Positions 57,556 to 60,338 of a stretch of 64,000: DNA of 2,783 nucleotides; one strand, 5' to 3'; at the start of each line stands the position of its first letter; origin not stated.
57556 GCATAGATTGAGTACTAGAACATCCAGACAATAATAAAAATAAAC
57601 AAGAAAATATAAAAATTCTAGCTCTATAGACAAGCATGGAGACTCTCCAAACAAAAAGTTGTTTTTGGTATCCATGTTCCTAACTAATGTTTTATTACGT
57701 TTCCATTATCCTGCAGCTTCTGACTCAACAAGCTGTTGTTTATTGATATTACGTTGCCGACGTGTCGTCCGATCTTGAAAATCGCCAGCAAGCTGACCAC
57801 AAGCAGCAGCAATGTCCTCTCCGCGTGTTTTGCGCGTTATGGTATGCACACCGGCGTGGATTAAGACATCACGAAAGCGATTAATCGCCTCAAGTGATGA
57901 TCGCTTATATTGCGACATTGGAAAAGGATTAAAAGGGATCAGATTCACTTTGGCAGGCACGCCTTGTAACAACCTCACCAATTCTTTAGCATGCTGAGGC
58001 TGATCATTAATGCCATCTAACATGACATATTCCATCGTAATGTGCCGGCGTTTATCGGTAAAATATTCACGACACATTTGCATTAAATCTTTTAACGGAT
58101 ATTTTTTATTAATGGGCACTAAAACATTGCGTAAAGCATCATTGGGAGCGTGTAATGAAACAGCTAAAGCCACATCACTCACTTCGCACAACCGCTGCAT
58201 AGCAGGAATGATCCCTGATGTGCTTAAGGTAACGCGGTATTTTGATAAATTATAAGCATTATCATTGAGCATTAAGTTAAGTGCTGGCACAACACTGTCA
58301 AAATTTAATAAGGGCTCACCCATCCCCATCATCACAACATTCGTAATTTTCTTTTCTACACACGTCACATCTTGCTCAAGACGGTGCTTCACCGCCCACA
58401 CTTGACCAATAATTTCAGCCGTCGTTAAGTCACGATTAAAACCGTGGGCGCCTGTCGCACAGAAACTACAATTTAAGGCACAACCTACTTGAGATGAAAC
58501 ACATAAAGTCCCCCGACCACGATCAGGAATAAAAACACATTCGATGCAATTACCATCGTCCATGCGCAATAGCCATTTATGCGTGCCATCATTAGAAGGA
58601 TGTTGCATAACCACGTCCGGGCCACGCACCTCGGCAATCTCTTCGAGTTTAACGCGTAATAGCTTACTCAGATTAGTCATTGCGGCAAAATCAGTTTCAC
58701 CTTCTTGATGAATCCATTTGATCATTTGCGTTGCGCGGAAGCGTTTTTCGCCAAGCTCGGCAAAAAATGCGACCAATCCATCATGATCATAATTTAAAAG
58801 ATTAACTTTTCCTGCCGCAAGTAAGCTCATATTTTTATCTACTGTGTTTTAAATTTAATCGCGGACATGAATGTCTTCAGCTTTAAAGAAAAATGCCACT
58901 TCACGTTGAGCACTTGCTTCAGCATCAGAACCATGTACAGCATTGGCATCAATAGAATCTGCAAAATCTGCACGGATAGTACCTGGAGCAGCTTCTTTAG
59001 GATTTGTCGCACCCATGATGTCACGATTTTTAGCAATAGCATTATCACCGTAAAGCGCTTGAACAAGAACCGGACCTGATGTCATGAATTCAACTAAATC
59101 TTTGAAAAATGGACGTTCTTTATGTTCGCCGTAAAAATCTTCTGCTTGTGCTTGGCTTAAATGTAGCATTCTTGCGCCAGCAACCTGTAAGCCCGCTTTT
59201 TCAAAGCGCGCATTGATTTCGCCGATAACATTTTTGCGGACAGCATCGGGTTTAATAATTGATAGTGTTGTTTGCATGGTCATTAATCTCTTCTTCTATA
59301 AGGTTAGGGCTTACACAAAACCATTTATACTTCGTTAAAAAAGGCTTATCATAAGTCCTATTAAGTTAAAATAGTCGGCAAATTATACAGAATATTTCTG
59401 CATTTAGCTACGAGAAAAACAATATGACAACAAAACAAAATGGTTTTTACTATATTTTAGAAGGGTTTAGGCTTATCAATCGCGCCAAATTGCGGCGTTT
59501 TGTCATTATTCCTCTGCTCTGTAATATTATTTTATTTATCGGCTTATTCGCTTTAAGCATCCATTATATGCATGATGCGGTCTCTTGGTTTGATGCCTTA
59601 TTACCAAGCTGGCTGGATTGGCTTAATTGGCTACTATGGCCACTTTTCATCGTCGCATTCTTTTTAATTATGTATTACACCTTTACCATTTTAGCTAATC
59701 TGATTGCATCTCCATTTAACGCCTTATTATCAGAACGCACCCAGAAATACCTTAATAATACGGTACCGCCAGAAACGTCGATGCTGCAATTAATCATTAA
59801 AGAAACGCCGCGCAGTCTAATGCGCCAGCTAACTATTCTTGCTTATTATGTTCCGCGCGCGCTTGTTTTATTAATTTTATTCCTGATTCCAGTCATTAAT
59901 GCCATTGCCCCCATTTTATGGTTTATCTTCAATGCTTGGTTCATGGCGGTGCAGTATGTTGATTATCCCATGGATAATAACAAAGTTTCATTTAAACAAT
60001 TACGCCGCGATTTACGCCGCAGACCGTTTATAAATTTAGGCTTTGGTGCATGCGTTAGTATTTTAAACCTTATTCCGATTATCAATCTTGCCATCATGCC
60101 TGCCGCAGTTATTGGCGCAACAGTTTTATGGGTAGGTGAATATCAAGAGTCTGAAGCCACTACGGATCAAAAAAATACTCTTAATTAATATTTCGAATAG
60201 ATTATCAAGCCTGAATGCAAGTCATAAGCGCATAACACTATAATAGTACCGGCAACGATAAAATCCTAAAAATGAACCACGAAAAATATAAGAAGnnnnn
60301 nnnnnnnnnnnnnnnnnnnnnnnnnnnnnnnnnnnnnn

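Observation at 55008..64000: Two separate NRPS loci flank the ndk-rlmN-pilW-rodZ-hisS housekeeping block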

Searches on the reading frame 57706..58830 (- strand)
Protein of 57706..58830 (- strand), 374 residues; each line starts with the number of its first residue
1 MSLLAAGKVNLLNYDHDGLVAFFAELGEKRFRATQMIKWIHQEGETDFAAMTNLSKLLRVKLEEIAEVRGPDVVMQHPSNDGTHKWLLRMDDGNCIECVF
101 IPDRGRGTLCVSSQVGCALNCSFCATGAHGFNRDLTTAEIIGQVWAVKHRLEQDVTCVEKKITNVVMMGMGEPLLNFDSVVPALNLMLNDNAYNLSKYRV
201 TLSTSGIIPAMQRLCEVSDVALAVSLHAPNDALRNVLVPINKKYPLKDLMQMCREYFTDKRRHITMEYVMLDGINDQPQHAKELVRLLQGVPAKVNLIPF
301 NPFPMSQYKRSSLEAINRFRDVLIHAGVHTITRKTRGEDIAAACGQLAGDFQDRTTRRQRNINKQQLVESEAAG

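Call 5: search_protein_families(library=pfam, proteins=[window:57706-58830:-])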
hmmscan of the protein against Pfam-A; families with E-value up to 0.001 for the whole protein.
window:57706-58830:- (374 aa): 2 families
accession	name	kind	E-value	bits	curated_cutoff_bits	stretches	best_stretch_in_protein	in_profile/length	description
PF21016.3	RlmN_N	-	3.6e-26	91.1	24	1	9-68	1-60/60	Ribosomal RNA large subunit methyltransferase N-terminal domain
PF04055.27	Radical_SAM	-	3.3e-18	66.9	29.5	1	112-279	2-160/166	Radical SAM superfamily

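Call 12: find_encoding_contigs(protein=window:57706-58830:-, flank=10000, max_places=4)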
Protein window:57706-58830:- (374 aa): no gene with exactly this product is on record in the collection.
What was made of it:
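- Tried and rejected: An exact look-up of rlmN found nothing (call 12).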

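Call 16: find_homologous_proteins(query=window:57706-58830:-, max_evalue=1e-60)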
Query window:57706-58830:- (374 aa): 8000 proteins with E <= 1e-60 among 8000 candidates; the best 120 are listed.
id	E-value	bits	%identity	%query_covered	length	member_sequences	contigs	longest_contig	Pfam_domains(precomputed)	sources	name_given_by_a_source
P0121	2.0e-252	854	100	100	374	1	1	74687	PF04055.28,PF21016.4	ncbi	-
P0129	1.9e-158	545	66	99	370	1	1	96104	PF04055.28,PF21016.4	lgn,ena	-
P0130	2.0e-156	539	66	95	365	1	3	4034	PF04055.28,PF21016.4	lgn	-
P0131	3.6e-156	538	66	95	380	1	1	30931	PF04055.28,PF21016.4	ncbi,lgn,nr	ncbi:MAG: dual-specificity RNA methyltransferase RlmN [marine bacterium B5-7]|nr:MAG: dual-specifici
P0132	3.6e-156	538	65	98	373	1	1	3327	PF04055.28,PF21016.4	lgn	-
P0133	4.8e-156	537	64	96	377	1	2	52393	PF04055.28,PF21016.4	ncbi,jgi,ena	jgi:23S rRNA (adenine2503-C2)-methyltransferase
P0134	4.8e-156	537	66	94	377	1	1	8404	PF04055.28,PF21016.4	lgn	-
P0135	6.0e-156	537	67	94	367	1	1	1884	PF04055.28,PF21016.4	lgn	-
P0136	1.0e-155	536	66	94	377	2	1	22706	PF04055.28,PF21016.4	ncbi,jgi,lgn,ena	-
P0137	1.5e-155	536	66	94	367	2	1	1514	PF04055.28,PF21016.4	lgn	-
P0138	2.4e-155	535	66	95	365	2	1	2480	PF04055.28,PF21016.4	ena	-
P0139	3.3e-155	535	66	95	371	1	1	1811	PF04055.28,PF21016.4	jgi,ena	-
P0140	3.6e-155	534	67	95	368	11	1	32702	PF04055.28,PF21016.4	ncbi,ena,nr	ncbi:MAG: 23S rRNA (adenine(2503)-C(2))-methyltransferase RlmN [Gammaproteobacteria bacterium]|nr:23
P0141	3.7e-155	534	66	95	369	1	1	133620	PF04055.28,PF21016.4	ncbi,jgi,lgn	-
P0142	8.2e-155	533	66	94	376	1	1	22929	PF04055.28,PF21016.4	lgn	-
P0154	9.1e-154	530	65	95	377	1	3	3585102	PF04055.28,PF21016.4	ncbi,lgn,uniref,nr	ncbi:Fe-S containing enzyme [Legionella birminghamensis]|uniref:Dual-specificity RNA methyltransfera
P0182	1.2e-152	526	63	99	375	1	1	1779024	PF04055.28,PF21016.4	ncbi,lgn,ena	-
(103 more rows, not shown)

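Call 17: find_encoding_contigs(protein=P0129, flank=10000, max_places=2)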
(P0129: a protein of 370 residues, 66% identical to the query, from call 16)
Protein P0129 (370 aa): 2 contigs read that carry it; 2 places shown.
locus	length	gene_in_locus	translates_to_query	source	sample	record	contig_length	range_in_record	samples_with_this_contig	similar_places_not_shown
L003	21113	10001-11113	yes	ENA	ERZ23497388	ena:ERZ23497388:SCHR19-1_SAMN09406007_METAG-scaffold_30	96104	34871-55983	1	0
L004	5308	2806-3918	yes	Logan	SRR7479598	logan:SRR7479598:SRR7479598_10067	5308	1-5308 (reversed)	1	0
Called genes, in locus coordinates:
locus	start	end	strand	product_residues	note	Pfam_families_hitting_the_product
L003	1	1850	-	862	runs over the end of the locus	PF12705:PDDEXK_1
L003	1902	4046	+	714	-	PF00496:SBP_bac_5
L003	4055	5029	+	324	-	PF19300:BPD_transp_1_N (weak), PF00528:BPD_transp_1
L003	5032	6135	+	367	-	PF00528:BPD_transp_1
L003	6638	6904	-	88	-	-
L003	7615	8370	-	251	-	PF00106:adh_short, PF08659:KR, PF23441:SDR, PF13561:adh_short_C2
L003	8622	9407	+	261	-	-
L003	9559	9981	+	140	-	PF00334:NDK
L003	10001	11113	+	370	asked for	PF21016:RlmN_N, PF04055:Radical_SAM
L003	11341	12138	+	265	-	PF00515:TPR_1 (faint), PF07719:TPR_2 (faint), PF13181:TPR_8 (faint), PF13428:TPR_14 (faint), PF13431:TPR_17 (faint), PF13432:TPR_16 (faint), PF13424:TPR_12, PF14559:TPR_19, +1 more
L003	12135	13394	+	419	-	PF13393:tRNA-synt_His, PF00587:tRNA-synt_2b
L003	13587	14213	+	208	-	PF09976:TPR_21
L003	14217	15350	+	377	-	PF13570:Beta-prop_ACSF4, PF25293:Beta-prop_EMC1_N (faint), PF23414:Beta-prop_EML_2 (faint), PF01011:PQQ (faint), PF25171:Beta-prop_WDR36-Utp21_1st (weak), PF13360:PQQ_2, PF13570:Beta-prop_ACSF4 (weak)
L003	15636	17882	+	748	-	-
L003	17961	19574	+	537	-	-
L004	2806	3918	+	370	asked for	PF21016:RlmN_N, PF04055:Radical_SAM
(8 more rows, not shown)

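Call 18: find_encoding_contigs(protein=P0154, flank=10000, max_places=2)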
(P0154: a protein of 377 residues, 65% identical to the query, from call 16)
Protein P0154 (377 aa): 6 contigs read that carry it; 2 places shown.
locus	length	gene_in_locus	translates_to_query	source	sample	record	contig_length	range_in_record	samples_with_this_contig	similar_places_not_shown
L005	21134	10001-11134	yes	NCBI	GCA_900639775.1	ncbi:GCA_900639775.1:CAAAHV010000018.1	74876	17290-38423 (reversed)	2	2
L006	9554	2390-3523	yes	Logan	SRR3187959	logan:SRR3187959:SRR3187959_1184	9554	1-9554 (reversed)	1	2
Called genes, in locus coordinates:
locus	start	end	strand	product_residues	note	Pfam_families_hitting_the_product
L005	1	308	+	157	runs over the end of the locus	PF00885:DMRL_synthase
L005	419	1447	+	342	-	PF01070:FMN_dh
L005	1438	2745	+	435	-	PF00368:HMG-CoA_red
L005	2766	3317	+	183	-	PF09523:DUF2390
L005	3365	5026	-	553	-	PF00501:AMP-binding, PF13193:AMP-binding_C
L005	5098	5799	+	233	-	PF05209:MinC_N, PF03775:MinC_C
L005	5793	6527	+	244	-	PF00149:Metallophos, PF12850:Metallophos_2 (faint)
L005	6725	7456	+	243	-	-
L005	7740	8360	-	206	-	PF06175:MiaE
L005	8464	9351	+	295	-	PF23129:DotZ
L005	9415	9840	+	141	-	PF00334:NDK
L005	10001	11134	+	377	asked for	PF21016:RlmN_N, PF04055:Radical_SAM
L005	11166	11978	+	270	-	PF14559:TPR_19 (faint), PF13181:TPR_8 (faint), PF13371:TPR_9 (faint), PF13374:TPR_10 (faint), PF13428:TPR_14 (faint), PF13432:TPR_16 (weak), PF07719:TPR_2 (weak), PF13424:TPR_12, +4 more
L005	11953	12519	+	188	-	PF12844:HTH_19 (weak), PF13413:HTH_25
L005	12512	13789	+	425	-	PF13393:tRNA-synt_His, PF00587:tRNA-synt_2b, PF03129:HGTP_anticodon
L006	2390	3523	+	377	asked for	PF21016:RlmN_N, PF04055:Radical_SAM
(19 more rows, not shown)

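Call 36: find_encoding_contigs(protein=P0141, flank=10000, max_places=1)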
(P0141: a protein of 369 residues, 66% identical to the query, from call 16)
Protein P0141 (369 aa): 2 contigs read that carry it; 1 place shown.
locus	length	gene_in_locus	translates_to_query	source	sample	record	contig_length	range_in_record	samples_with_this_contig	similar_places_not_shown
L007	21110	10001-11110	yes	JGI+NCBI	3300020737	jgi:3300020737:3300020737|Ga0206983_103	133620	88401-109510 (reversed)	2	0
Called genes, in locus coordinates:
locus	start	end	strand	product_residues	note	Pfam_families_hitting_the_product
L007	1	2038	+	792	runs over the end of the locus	PF00989:PAS, PF13188:PAS_8 (weak), PF13426:PAS_9, PF00990:GGDEF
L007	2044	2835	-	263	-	PF01925:TauE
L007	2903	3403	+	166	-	PF09335:VTT_dom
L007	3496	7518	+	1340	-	PF00501:AMP-binding, PF13193:AMP-binding_C, PF00550:PP-binding (weak), PF00132:Hexapep (faint)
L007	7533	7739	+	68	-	-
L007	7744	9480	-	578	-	-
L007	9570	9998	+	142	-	PF00334:NDK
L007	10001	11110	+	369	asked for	PF21016:RlmN_N, PF04055:Radical_SAM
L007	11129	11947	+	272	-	PF13432:TPR_16 (faint), PF14559:TPR_19 (faint), PF13424:TPR_12 (faint), PF07719:TPR_2 (faint), PF13181:TPR_8 (faint), PF13428:TPR_14 (faint), PF13431:TPR_17 (faint)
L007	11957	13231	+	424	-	PF13393:tRNA-synt_His, PF00587:tRNA-synt_2b, PF03129:HGTP_anticodon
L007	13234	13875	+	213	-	PF09976:TPR_21, PF13428:TPR_14 (faint), PF13432:TPR_16 (weak)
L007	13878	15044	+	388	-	PF25293:Beta-prop_EMC1_N (faint), PF01011:PQQ (faint), PF07774:EMC1_C (faint), PF13570:Beta-prop_ACSF4, PF23381:Beta-prop_IFT122_1st (faint), PF25171:Beta-prop_WDR36-Utp21_1st (faint), PF13360:PQQ_2, PF13570:Beta-prop_ACSF4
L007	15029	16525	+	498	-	-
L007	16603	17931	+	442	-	PF00350:Dynamin_N (faint), PF01926:MMR_HSR1, PF02421:FeoB_N, PF00009:GTP_EFTU, PF01926:MMR_HSR1, PF02421:FeoB_N, PF04548:AIG1 (weak), PF14714:KH_dom-like, +4 more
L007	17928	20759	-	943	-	PF13606:Ank_3 (faint), PF12796:Ank_2, PF00023:Ank (faint), PF12796:Ank_2, PF13637:Ank_4 (weak), PF13857:Ank_5 (weak)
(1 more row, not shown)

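Call 37: find_encoding_contigs(protein=P0182, flank=10000, max_places=1)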
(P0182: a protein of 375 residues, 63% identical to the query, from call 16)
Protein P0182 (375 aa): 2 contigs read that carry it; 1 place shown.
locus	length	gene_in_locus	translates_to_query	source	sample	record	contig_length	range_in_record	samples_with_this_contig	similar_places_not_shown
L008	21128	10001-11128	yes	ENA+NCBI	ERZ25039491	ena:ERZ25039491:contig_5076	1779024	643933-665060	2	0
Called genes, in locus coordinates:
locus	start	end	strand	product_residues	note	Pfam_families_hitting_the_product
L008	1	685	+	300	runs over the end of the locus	PF12146:Hydrolase_4, PF00561:Abhydrolase_1, PF12697:Abhydrolase_6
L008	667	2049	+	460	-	PF13742:tRNA_anti_2, PF01336:tRNA_anti-codon, PF02601:Exonuc_VII_L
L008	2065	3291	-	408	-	PF02661:Fic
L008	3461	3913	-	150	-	-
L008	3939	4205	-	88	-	-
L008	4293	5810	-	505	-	PF13231:PMT_2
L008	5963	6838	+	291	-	PF00701:DHDPS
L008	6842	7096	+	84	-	-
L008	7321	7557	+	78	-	-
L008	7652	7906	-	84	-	PF04221:RelB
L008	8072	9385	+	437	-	PF01979:Amidohydro_1, PF07969:Amidohydro_3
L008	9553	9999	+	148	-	PF00334:NDK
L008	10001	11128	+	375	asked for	PF21016:RlmN_N, PF04055:Radical_SAM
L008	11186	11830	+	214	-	PF13413:HTH_25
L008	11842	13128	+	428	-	PF13393:tRNA-synt_His, PF00587:tRNA-synt_2b, PF03129:HGTP_anticodon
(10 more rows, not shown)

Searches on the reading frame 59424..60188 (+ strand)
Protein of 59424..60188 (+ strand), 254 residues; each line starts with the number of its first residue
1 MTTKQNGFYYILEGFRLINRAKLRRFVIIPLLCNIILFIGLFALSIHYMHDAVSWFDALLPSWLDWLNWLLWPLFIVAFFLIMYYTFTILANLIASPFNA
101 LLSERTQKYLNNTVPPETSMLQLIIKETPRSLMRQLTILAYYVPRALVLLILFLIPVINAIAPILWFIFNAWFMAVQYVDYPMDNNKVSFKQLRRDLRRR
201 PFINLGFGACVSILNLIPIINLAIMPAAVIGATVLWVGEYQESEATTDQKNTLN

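Call 5: search_protein_families(library=pfam, proteins=[window:59424-60188:+])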
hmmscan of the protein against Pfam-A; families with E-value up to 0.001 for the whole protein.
window:59424-60188:+ (254 aa): 1 family
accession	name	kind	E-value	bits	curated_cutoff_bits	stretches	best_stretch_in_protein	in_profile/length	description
PF07264.17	EI24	-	2.7e-52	178.3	32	1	10-226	1-199/199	Sulfate transporter CysZ/Etoposide-induced protein 2.4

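Call 8: find_encoding_contigs(protein=window:59424-60188:+, flank=10000, max_places=6)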
Protein window:59424-60188:+ (254 aa): 1 contig read that carries it; 1 place shown.
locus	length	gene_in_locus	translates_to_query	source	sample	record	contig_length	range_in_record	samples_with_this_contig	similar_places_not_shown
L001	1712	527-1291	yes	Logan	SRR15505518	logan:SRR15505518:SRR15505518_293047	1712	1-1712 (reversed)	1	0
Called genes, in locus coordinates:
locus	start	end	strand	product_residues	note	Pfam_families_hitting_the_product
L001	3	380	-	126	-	?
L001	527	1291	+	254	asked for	PF07264:EI24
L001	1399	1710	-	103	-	?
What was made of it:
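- Tried and rejected: An exact look-up of cysZ returned only a 1.7-kb Logan contig (call 8).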

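Call 34: search_protein_families(library=ncbifam, proteins=[window:59424-60188:+], max_evalue=0.01)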
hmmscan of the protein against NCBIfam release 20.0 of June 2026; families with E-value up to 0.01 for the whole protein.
window:59424-60188:+ (254 aa): 2 families
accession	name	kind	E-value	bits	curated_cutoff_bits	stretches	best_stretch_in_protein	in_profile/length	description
NF003433.0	PRK04949.1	equivalog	1.6e-90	303.1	140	1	3-246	8-251/254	sulfate transporter CysZ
NF009407.0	PRK12768.1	equivalog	4.7e-07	29.9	191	1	34-224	30-213/242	sulfate transporter family protein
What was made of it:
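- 59424..60188 (+): cysZ (sulfate transporter), convergent with NRPS2 and 107 bp from its stop codon. calls 5, 34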
